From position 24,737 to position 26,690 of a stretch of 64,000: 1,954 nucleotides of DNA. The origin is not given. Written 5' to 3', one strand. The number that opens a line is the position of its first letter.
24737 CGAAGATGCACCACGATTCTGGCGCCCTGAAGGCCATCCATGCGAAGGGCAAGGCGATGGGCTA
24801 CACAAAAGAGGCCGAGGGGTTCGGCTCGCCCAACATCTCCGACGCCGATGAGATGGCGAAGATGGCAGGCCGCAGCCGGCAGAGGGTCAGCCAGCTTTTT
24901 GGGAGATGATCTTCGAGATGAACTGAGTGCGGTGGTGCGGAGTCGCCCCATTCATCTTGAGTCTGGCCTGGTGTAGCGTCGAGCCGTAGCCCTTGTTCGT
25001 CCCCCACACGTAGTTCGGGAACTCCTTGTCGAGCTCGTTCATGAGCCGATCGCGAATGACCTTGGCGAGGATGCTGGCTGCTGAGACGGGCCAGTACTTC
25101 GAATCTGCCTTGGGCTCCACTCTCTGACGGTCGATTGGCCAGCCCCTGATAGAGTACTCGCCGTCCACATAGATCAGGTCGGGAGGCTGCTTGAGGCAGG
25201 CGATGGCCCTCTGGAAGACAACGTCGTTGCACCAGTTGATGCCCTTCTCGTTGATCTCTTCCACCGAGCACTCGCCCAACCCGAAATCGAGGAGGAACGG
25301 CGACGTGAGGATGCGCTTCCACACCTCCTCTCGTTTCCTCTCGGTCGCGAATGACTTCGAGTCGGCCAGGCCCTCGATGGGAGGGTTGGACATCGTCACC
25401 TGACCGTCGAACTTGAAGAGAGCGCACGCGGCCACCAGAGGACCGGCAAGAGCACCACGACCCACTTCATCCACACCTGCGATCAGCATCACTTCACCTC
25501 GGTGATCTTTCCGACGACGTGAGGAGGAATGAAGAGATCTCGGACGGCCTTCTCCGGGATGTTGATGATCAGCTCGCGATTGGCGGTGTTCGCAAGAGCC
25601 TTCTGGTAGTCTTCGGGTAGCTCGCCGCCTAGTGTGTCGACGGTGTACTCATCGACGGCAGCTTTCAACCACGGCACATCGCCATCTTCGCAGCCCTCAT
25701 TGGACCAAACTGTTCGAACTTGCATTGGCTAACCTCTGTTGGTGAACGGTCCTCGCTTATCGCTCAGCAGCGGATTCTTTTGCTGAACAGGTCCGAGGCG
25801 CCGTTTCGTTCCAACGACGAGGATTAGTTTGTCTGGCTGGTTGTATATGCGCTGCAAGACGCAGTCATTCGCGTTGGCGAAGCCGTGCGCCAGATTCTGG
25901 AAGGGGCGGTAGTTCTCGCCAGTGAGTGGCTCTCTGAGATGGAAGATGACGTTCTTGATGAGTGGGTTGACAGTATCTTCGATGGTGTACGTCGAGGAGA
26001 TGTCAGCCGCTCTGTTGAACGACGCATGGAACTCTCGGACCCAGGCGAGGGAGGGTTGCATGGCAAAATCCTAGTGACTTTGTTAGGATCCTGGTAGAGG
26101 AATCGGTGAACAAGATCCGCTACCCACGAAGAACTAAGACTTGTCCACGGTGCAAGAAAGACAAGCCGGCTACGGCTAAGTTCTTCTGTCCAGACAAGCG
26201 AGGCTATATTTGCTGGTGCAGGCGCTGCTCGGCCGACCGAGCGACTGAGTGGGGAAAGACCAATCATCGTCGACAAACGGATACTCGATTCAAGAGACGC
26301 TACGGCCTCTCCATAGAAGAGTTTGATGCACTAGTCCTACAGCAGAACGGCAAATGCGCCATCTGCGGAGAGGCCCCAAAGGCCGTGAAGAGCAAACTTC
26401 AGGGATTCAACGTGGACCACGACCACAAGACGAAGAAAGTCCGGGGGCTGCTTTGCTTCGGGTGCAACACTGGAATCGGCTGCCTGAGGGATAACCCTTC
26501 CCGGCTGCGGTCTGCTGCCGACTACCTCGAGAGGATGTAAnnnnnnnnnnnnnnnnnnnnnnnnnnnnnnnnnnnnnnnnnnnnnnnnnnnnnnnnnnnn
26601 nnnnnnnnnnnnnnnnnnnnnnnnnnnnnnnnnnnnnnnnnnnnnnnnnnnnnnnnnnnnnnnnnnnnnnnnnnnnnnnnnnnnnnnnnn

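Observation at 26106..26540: Two paralogous endonuclease VII (His-Me finger) genes with N-terminal zinc ribbons inserted at module boundaries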

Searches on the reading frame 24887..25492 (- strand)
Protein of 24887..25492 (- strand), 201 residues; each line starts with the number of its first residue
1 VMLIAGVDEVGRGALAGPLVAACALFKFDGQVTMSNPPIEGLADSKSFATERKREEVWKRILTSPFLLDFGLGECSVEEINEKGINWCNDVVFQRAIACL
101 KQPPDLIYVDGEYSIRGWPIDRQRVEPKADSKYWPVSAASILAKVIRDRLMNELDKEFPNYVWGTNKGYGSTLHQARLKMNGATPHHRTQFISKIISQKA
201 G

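Call 3: search_protein_families(library=pfam, proteins=[window:24887-25492:-], max_evalue=0.01)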
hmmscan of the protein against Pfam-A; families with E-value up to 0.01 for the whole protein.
window:24887-25492:- (201 aa): 1 family
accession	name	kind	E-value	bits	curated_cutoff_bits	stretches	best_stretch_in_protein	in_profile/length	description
PF01351.25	RNase_HII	-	7.3e-32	111.3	25.8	1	5-192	1-197/199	Ribonuclease HII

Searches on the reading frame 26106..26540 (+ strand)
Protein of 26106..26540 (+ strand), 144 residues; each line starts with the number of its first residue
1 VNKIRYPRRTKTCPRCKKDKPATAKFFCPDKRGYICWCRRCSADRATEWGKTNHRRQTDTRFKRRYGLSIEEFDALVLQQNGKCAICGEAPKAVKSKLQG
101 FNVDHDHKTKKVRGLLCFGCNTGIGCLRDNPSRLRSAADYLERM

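Call 3: search_protein_families(library=pfam, proteins=[window:26106-26540:+], max_evalue=0.01)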
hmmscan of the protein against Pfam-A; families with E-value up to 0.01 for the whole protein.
window:26106-26540:+ (144 aa): 1 family
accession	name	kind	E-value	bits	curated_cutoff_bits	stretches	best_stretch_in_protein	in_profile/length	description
PF02945.21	Endonuclease_7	-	7.6e-23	80.7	23.6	1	60-142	2-81/82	Recombination endonuclease VII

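Call 8: search_protein_families(library=phrogs, proteins=[window:26106-26540:+], max_evalue=0.001)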
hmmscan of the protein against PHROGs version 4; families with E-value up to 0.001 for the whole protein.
window:26106-26540:+ (144 aa): 8 families
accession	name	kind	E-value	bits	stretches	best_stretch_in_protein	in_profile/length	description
phrog_2633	-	DNA, RNA and nucleotide metabolism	1.7e-34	120.1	1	7-143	10-138/142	endonuclease VII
phrog_2914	-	DNA, RNA and nucleotide metabolism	3.9e-30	106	1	12-143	19-154/190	endonuclease VII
phrog_307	-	DNA, RNA and nucleotide metabolism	1.4e-26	95.3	1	8-142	55-177/334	endonuclease VII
phrog_1035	-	DNA, RNA and nucleotide metabolism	1.5e-16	62.1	1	4-143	57-229/271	endonuclease VII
phrog_423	-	DNA, RNA and nucleotide metabolism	1.6e-13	51.9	1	74-136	16-76/159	endonuclease VII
phrog_2255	-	DNA, RNA and nucleotide metabolism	1.2e-07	32.4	1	8-90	51-119/211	HNH endonuclease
phrog_11865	-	DNA, RNA and nucleotide metabolism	1.9e-05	26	1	103-136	2-35/95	endonuclease VII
phrog_17507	-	DNA, RNA and nucleotide metabolism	2.2e-05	25.2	1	103-141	1-40/65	endonuclease VII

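Call 20: find_encoding_contigs(protein=window:26106-26540:+, flank=6000, max_places=10)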
Protein window:26106-26540:+ (144 aa): 1 contig read that carries it; 1 place shown.
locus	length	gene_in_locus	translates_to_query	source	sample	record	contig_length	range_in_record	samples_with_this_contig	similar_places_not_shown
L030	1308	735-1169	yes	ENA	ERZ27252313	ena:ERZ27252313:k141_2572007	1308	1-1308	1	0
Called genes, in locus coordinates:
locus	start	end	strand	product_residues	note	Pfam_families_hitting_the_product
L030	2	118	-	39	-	?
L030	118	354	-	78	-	-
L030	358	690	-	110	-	-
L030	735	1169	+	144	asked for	PF02945:Endonuclease_7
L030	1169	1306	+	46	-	?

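Call 28: find_homologous_proteins(query=window:26106-26540:+, max_evalue=0.00001)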
Query window:26106-26540:+ (144 aa): 51 proteins with E <= 0.00001 among 53 candidates.
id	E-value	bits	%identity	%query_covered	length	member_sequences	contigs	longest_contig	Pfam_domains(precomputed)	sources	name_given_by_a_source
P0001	1.1e-95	336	99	100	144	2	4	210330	PF02945.22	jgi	-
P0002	2.8e-23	101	44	94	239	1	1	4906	PF19905.5,PF02945.22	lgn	-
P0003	1.8e-22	98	45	94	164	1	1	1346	PF02945.22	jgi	jgi:hypothetical protein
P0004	2.4e-22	98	39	93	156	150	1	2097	PF27269.1,PF02945.22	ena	-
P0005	6.3e-22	96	40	92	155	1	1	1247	PF02945.22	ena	-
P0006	2.0e-21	95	39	93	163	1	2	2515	PF02945.22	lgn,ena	-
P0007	3.1e-21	94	46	93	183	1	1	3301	PF02945.22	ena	-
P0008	9.3e-20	89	39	99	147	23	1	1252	PF02945.22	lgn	-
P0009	2.4e-19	88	49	63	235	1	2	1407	PF02945.22,PF13392.13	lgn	-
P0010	2.5e-19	88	41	92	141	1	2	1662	PF02945.22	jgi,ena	jgi:hypothetical protein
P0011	4.4e-19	87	52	57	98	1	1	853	PF02945.22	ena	-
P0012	6.4e-19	87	41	92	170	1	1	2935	PF02945.22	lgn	-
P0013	1.1e-18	86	40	97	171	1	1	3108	PF02945.22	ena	-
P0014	1.4e-18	86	44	76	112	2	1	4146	PF02945.22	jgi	-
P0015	1.9e-18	85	47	65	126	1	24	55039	PF02945.22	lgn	-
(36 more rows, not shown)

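Call 37: search_solved_structures(query=window:26106-26540:+, max_evalue=1, show_alignments=2)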
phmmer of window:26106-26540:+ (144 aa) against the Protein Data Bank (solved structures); distinct sequences matched with E-value up to 1: 4.
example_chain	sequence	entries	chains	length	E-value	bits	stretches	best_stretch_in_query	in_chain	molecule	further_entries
1e7d_A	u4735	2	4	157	1.4e-05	28.6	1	76-142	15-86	RECOMBINATION ENDONUCLEASE VII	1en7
3fc3_A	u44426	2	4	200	2.5e-05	27.8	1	94-143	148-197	Restriction endonuclease Hpy99I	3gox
1e7l_A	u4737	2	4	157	7e-05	26.4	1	76-142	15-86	RECOMBINATION ENDONUCLEASE VII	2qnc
2qnf_A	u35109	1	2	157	8.3e-05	26.1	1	76-142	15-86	Recombination endonuclease VII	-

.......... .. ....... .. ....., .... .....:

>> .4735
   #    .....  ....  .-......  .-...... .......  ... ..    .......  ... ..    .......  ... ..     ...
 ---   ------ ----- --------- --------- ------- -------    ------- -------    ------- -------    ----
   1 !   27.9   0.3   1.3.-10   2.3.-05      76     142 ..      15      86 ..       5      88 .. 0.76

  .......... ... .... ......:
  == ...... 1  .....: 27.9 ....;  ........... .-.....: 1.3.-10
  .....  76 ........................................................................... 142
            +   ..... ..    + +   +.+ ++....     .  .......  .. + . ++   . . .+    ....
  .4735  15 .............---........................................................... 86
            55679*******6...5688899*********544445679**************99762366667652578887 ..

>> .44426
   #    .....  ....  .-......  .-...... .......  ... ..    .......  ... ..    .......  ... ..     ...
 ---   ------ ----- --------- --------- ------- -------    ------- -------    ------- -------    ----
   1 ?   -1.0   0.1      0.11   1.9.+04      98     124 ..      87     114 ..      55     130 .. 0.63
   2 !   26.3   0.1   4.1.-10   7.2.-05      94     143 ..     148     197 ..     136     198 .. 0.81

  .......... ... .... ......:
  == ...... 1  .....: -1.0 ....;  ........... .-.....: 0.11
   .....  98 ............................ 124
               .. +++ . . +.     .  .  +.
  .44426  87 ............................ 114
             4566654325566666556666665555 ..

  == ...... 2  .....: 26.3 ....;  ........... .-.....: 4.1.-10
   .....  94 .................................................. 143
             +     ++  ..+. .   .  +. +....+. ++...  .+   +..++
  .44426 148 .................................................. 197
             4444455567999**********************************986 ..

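Call 51: search_dna_similar(query=window:26106-26537:+, collection=phages, mode=protein, max_rows=40, max_evalue=0.001)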
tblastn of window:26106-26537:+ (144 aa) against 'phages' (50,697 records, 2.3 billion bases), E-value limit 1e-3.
Records with a match: 2753; places in all: 2894; records where one place covers at least 80% of the query: 372.
Best place of each record, by identity: <60% 2753.
By first word of the organism name: Mycobacterium 1194; Escherichia 523; Klebsiella 218; Gordonia 145; Shigella 66; Yersinia 65; Streptomyces 57; Rhodococcus 56; Salmonella 49; Enterobacteria 37; and 65 more.
By host as written in the record: Mycobacterium smegmatis mc2 155 847; Escherichia coli 215; - 169; Mycobacterium smegmatis mc#155 155; Gordonia terrae 3612 110; Klebsiella pneumoniae 104; Mycobacterium smegmatis mc2155 73; Rhodococcus erythropolis RIA 643 37; and 421 more.
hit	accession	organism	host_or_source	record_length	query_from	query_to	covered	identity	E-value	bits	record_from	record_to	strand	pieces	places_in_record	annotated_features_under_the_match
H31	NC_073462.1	Streptomyces phage Ibantik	Streptomyces lividans JI 1326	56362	9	143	94%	45.3%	2e-17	83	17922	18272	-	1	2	39: endonuclease VII | 40: hypothetical protein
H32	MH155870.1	Streptomyces phage Ibantik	Streptomyces lividans JI 1326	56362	9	143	94%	45.3%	2e-17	83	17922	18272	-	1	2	39: endonuclease VII | 40: hypothetical protein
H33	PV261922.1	Synechococcus phage 7B11-B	Synechococcus sp. WH 7803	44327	3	141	97%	41.7%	1e-18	86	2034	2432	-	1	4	recombination endonuclease VII | hypothetical protein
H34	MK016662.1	Synechococcus phage S-B28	Synechococcus sp. KSHK05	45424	3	141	97%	41.7%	1e-18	86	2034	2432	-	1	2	putative integration and excision endonuclease VII | hypothetical protein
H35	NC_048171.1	Synechococcus phage S-B28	Synechococcus sp. KSHK05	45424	3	141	97%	41.7%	1e-18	86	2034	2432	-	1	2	endonuclease VII | hypothetical protein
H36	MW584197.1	Mycobacterium phage prophiGD43A-4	Mycobacterium abscessus GD43A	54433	7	141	94%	40.8%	8e-20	90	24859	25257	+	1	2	59: hypothetical protein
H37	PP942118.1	Plectonema phage PP-DH22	Leptolyngbya boryana FACHB-402 ...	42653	10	143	93%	41.0%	4e-21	94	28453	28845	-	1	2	record has no annotation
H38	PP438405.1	Leptolyngbya phage Lbo-JY12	Leptolyngbya boryana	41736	11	142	92%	41.5%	5e-19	87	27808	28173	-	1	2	hypothetical protein | terminase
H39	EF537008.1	Phormidium phage Pf-WMP3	Leptolyngbya foveolarum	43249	11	142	92%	41.5%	5e-19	87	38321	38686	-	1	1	PfWMP3_35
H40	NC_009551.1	Phormidium phage Pf-WMP3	Leptolyngbya foveolarum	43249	11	142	92%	41.5%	5e-19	87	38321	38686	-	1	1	endonuclease VII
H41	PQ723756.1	Streptomyces phage Ponzi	Streptomyces lividans JI 1326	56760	13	142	90%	41.7%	1e-13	72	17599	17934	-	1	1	32: endonuclease VII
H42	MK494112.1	Streptomyces phage EGole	Streptomyces griseus ATCC 10137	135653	6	142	95%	39.0%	7e-19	87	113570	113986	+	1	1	223: HNH endonuclease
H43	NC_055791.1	Streptomyces phage EGole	Streptomyces griseus ATCC 10137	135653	6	142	95%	39.0%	7e-19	87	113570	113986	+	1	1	223: endonuclease VII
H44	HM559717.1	Synechococcus phage S-CBP4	Synechococcus sp. CB0101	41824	10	143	93%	39.3%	2e-12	69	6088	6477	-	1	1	hypothetical protein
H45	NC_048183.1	Synechococcus phage S-CBP4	Synechococcus sp. CB0101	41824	10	143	93%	39.3%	2e-12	69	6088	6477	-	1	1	endonuclease VII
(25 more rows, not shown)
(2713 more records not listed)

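Call 52: predict_structure(alignment_id=A4)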
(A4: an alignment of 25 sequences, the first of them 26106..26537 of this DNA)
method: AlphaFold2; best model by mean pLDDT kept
length: 144 residues; sequences in the alignment: 25
mean_pLDDT: 89.0   pTM: 0.68
mean pLDDT of the five models: 89.0, 89.1, 88.9, 88.0, 86.9
residues with pLDDT >= 90: 92; 70-90: 44; 50-70: 8; < 50: 0
segments of 3 or more residues with pLDDT < 50: none
pLDDT, mean of each block of 10 residues (from residue 1): 69 93 83 84 92 87 91 95 97 78 92 96 93 95 96
secondary structure, 60 per line:
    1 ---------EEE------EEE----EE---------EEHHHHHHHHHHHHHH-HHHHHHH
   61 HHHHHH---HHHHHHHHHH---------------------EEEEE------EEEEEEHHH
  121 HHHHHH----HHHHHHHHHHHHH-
elements in order: E10-12 E19-21 H39-52 H54-66 H70-79 E101-105 E112-117 H118-126 H131-143

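Call 54: fold_search(model_id=the predicted structure, library=pdb)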
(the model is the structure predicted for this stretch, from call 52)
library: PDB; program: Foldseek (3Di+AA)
matches with E <= 10: 101; with E <= 0.001: 4
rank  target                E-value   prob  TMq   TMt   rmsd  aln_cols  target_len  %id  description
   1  3fc3_B                9.1e-05  1.00  0.38  0.30  16.3       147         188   22  Crystal structure of the beta-beta-alpha-Me type II restriction endonuclease Hpy99I (released 2009-03-31)
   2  3fc3_A                1.4e-04  1.00  0.38  0.30  16.6       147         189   22  Crystal structure of the beta-beta-alpha-Me type II restriction endonuclease Hpy99I (released 2009-03-31)
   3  1e7l_A                3.2e-04  1.00  0.36  0.33   5.3        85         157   33  Endonuclease VII (EndoVII) N62D mutant from phage T4 (released 2001-05-04)
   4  1en7_A                6.8e-04  1.00  0.38  0.35   3.9        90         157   31  ENDONUCLEASE VII (ENDOVII) FROM PHAGE T4 (released 2000-02-07)
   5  2qnf_A                1.4e-03  1.00  0.35  0.32   5.6        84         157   34  Crystal structure of T4 Endonuclease VII H43N mutant in complex with heteroduplex DNA containing base mismatches (released 2008-01-29)
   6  6je9_A                3.7e-01  0.28  0.23  0.04  12.3        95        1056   20  Crystal structure of Nme1Cas9-sgRNA dimer mediated by double protein inhibitor AcrIIC3 monomers (released 2019-11-06)
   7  8fmg_B                3.9e-01  0.85  0.32  0.14   3.9        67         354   21  Structure of CBASS Cap5 from Pseudomonas syringae as an activated tetramer with the cyclic dinucleotide 3'2'-c-diAMP l (released 2024-02-07)
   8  9ar4_A                5.8e-01  0.30  0.28  0.05  12.9       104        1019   21  CryoEM structure of ThermoCas9 in post-cleavage state bound with the DNA containing NNNNCCA PAM (released 2025-02-26)
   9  8fm1_H                6.7e-01  0.54  0.29  0.13   4.7        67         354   24  Structure of CBASS Cap5 from Pseudomonas syringae in the absence of a ligand (apo form dimer) (released 2024-02-07)
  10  6je4_K                8.2e-01  0.16  0.24  0.04  12.9       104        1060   15  Crystal structure of Nme1Cas9-sgRNA-dsDNA dimer mediated by double protein inhibitor AcrIIC3 monomers (released 2019-11-06)
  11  2x5r                  8.7e-01  0.16  0.20  0.22   6.4        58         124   17  Crystal Structure of the hypothetical protein ORF126 from Pyrobaculum spherical virus (released 2010-07-28)
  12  7rwm_A                1.0e+00  0.41  0.30  0.13   6.3        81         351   20  Structure of Cap5 from Lactococcus lactis (released 2021-11-10)
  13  9fqr_Ij               1.1e+00  0.12  0.22  0.07  11.8       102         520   13  96-nm repeat of axonemal doublet microtubules from bovine sperm (released 2025-03-26)
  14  7m4m_A                1.1e+00  0.04  0.15  0.13  12.5       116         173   17  Crystal structure of RBR E3 ligase RNF216 with ubiquitin (released 2022-01-05)
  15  6je4_E                1.4e+00  0.13  0.24  0.04  12.9       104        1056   15  Crystal structure of Nme1Cas9-sgRNA-dsDNA dimer mediated by double protein inhibitor AcrIIC3 monomers (released 2019-11-06)
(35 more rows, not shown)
